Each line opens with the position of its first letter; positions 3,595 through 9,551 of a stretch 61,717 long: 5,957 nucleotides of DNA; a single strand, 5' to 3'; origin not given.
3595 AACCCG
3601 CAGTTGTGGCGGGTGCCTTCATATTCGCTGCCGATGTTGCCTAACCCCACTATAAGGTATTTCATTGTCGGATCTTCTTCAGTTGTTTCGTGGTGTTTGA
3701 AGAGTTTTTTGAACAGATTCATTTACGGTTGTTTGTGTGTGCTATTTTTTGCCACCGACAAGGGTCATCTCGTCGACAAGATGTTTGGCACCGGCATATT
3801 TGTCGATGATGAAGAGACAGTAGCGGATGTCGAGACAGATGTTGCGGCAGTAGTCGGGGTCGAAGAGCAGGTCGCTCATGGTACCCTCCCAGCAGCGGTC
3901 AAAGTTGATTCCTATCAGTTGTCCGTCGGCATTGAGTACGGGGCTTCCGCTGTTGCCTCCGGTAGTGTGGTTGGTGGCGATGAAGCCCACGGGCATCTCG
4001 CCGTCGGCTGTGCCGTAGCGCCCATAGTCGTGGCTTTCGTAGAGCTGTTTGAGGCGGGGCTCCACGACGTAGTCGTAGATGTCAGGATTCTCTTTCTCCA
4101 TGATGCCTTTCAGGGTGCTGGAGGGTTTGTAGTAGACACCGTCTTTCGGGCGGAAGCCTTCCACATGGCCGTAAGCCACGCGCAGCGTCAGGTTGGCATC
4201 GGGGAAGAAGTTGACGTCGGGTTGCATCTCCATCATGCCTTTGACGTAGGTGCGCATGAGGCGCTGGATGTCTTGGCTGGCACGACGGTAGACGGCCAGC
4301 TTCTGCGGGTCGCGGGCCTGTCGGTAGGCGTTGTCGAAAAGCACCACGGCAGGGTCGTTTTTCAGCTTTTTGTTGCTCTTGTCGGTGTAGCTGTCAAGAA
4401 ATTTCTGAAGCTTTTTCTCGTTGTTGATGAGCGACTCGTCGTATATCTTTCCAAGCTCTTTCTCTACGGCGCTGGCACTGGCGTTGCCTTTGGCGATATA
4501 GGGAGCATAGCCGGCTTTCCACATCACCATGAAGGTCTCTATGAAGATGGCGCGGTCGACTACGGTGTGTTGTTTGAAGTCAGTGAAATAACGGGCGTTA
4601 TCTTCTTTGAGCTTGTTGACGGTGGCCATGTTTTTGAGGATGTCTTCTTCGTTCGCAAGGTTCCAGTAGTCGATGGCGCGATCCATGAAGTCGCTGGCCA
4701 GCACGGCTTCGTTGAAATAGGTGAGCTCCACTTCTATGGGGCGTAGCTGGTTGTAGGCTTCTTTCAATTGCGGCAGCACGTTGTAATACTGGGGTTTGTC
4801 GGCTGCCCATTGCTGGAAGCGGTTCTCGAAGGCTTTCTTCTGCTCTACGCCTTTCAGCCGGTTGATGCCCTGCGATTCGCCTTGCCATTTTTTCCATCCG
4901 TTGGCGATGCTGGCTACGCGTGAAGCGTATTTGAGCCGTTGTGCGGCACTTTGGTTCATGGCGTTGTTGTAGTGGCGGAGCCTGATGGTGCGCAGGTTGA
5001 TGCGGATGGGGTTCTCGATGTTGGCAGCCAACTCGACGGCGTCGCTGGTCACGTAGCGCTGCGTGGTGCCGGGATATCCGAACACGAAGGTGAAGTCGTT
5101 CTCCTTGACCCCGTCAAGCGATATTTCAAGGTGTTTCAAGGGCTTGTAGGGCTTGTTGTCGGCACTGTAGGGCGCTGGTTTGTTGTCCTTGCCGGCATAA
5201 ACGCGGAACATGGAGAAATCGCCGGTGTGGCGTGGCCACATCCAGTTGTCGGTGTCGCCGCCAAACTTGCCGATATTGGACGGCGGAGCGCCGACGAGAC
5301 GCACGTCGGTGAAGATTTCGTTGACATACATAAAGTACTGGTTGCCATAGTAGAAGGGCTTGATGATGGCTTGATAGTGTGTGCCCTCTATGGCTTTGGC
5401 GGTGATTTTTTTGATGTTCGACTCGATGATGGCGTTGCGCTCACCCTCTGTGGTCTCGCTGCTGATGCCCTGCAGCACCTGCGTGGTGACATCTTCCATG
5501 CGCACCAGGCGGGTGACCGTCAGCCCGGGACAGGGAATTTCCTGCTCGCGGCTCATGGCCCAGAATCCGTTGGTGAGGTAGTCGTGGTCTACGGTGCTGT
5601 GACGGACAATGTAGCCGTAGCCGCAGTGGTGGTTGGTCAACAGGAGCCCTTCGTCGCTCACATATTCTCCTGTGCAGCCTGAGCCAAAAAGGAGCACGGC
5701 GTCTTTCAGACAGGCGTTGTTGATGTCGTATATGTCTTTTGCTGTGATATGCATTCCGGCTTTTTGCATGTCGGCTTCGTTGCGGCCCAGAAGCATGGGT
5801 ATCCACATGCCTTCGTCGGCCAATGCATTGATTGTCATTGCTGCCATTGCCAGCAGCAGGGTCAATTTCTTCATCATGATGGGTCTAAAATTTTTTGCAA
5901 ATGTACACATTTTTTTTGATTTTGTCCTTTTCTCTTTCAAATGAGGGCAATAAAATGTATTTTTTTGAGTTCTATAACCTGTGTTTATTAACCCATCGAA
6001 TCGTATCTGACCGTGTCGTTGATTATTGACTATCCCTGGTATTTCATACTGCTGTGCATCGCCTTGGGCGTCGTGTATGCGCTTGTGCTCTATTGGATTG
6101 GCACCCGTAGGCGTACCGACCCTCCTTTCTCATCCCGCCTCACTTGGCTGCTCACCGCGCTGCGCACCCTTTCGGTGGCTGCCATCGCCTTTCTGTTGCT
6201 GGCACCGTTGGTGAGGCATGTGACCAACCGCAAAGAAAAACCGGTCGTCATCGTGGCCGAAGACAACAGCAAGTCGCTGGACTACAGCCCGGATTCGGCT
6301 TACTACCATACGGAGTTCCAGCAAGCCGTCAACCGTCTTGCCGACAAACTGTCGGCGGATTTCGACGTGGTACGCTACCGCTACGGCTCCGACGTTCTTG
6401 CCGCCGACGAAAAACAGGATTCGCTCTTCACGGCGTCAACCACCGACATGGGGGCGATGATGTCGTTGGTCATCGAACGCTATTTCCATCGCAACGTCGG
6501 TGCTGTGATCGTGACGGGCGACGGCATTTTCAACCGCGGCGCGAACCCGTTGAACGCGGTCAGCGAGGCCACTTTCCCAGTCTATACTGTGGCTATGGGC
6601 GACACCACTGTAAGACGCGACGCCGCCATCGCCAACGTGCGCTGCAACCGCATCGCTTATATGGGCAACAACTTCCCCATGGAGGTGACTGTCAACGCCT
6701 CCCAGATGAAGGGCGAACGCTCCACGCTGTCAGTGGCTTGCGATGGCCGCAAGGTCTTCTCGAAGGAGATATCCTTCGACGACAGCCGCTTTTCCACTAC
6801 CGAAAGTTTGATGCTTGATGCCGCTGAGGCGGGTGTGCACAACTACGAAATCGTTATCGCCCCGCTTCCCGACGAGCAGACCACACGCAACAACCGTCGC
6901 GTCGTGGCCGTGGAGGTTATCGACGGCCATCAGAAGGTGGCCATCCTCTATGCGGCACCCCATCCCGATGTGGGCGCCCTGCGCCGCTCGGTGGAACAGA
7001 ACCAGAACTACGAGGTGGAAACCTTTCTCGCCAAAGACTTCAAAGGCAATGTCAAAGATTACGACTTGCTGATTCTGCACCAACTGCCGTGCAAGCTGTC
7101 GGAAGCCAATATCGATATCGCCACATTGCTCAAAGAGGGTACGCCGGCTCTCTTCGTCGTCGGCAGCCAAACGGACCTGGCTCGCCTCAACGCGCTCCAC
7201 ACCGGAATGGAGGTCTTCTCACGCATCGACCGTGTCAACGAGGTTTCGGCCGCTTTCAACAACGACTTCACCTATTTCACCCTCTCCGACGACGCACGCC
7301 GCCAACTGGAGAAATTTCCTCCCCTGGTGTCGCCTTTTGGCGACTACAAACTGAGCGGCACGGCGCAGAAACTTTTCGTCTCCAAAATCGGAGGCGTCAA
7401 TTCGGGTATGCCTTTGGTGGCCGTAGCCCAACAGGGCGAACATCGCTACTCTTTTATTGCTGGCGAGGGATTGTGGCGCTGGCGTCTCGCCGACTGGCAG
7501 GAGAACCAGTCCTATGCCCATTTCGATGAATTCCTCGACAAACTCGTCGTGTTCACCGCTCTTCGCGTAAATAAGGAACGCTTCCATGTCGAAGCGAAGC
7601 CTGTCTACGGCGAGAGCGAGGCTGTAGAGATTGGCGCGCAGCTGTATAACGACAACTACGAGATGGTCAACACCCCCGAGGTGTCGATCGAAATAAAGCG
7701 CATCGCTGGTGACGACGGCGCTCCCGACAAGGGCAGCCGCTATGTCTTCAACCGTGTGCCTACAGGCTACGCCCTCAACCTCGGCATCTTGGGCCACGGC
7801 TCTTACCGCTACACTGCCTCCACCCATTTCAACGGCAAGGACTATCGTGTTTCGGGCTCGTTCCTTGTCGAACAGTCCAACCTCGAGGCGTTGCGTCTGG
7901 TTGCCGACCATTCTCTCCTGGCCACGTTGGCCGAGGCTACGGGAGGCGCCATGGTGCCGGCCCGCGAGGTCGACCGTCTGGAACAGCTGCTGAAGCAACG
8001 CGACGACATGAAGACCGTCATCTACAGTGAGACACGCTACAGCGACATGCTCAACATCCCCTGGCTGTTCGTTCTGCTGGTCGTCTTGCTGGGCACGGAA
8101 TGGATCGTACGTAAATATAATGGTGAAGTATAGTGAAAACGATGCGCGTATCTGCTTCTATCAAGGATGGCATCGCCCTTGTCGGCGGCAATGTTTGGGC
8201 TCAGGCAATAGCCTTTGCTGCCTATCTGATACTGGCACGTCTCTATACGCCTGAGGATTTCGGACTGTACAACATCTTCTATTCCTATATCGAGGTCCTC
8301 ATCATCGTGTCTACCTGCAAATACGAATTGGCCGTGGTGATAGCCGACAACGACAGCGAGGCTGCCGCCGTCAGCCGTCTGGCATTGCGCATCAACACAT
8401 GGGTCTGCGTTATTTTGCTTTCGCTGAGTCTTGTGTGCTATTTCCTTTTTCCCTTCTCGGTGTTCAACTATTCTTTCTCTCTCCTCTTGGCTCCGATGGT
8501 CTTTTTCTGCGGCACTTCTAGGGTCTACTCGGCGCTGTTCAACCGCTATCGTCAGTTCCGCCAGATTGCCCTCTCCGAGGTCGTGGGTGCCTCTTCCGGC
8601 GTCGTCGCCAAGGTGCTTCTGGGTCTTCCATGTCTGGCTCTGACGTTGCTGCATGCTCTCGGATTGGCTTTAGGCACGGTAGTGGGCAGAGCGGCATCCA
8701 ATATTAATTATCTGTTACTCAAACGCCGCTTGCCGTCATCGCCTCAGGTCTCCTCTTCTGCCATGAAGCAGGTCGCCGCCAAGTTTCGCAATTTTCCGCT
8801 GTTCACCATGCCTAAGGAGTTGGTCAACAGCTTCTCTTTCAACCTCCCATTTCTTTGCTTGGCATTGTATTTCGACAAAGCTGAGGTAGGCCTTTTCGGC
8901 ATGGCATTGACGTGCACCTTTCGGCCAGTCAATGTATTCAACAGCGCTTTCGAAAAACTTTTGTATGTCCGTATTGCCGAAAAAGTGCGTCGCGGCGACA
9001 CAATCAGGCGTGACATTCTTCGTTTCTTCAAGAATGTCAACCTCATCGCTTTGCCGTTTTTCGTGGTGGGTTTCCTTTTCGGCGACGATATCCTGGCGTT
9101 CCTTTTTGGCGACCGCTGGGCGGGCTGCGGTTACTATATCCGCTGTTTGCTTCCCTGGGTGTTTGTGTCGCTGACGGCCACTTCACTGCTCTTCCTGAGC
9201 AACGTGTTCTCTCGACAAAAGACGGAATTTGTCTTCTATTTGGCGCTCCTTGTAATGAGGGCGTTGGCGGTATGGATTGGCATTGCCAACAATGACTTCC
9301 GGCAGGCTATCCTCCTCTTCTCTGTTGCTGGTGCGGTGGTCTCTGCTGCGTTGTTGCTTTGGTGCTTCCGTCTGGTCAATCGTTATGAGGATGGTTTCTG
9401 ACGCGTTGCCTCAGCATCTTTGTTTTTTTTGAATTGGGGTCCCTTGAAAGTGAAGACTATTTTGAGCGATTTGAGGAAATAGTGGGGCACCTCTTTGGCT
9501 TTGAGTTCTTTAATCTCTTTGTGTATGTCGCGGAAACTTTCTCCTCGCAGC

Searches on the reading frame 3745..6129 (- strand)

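Call 71: search_protein_families(library=pfam, proteins=[window:3745-6129:-], max_evalue=0.001)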
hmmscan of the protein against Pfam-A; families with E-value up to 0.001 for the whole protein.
window:3745-6129:- (795 aa): 4 families
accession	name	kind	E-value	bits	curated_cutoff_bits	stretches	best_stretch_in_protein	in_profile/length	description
PF10459.15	Peptidase_S46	-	6.3e-224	746.1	22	1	104-789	1-697/698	Peptidase S46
PF13365.12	Trypsin_2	-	1.5e-07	32.7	27.6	1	715-741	117-144/144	Trypsin-like peptidase domain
PF00089.32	Trypsin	-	0.00012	22.4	20.6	0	721-743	174-196/220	Trypsin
PF00949.27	Peptidase_S7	-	0.00077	19.8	20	0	681-743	58-114/131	Peptidase S7, Flavivirus NS3 serine protease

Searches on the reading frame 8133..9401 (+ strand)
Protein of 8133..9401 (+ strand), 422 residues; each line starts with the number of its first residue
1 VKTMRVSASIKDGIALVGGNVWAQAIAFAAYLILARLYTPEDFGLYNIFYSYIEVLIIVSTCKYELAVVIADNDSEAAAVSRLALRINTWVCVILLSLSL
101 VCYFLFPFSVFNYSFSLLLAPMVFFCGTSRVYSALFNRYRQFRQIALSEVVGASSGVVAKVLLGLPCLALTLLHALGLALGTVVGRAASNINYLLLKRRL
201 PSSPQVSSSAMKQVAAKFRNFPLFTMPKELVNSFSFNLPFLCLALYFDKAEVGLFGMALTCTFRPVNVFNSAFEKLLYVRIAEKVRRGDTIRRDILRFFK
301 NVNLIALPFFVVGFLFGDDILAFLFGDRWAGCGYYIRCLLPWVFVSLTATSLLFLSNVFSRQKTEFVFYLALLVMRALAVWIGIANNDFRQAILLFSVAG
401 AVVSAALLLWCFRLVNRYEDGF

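Call 28: find_encoding_contigs(protein=window:8133-9401:+, flank=9000, max_places=8)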
Protein window:8133-9401:+ (422 aa): no gene with exactly this product is on record in the collection.

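Call 61: find_related_loci(query=window:8133-9401:+, collection=metagenome_contigs, flank=10000)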
Query window:8133-9401:+ (422 aa) in metagenome_contigs; peptide patterns used: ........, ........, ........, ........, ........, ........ (x = any residue, [..] = any of these).
600 stretches matched a pattern (row limit reached: there are more); 16 encode a relative of the query (tblastn E <= 1e-3); 15 distinct loci.
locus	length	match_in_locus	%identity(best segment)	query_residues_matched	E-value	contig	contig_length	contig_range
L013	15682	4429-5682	74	3-420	0e+0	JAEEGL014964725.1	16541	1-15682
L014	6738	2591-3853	63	4-419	3e-177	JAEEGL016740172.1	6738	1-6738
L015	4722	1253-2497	60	10-419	2e-169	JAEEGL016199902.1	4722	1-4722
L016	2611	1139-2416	63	4-421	1e-171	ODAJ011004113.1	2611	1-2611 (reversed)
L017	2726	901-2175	62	4-420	4e-171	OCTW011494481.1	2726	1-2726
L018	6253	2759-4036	62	4-421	6e-159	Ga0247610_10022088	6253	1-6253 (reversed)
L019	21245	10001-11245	55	11-420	2e-144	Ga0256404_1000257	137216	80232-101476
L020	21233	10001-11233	72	10-420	0e+0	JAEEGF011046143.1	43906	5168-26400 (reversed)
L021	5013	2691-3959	47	10-421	3e-125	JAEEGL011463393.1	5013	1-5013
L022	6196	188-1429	51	2-419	6e-122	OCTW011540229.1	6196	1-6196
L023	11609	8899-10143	48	2-419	9e-119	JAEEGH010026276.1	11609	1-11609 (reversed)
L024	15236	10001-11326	46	10-419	6e-117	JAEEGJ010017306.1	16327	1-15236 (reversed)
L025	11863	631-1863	49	1-410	5e-113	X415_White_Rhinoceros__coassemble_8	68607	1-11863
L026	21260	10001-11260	58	7-421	1e-161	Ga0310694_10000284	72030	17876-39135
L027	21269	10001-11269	48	10-421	1e-123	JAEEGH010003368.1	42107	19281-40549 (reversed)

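Call 71: search_protein_families(library=pfam, proteins=[window:8133-9401:+], max_evalue=0.001)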
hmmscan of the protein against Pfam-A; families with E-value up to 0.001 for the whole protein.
window:8133-9401:+ (422 aa): 2 families
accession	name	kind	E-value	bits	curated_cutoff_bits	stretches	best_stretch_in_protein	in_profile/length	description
PF13440.11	Polysacc_synt_3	-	1.2e-19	71.1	23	1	33-332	1-291/293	Polysaccharide biosynthesis protein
PF01943.22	Polysacc_synt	-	1.4e-10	41.5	28.2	1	11-274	3-263/274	Polysaccharide biosynthesis protein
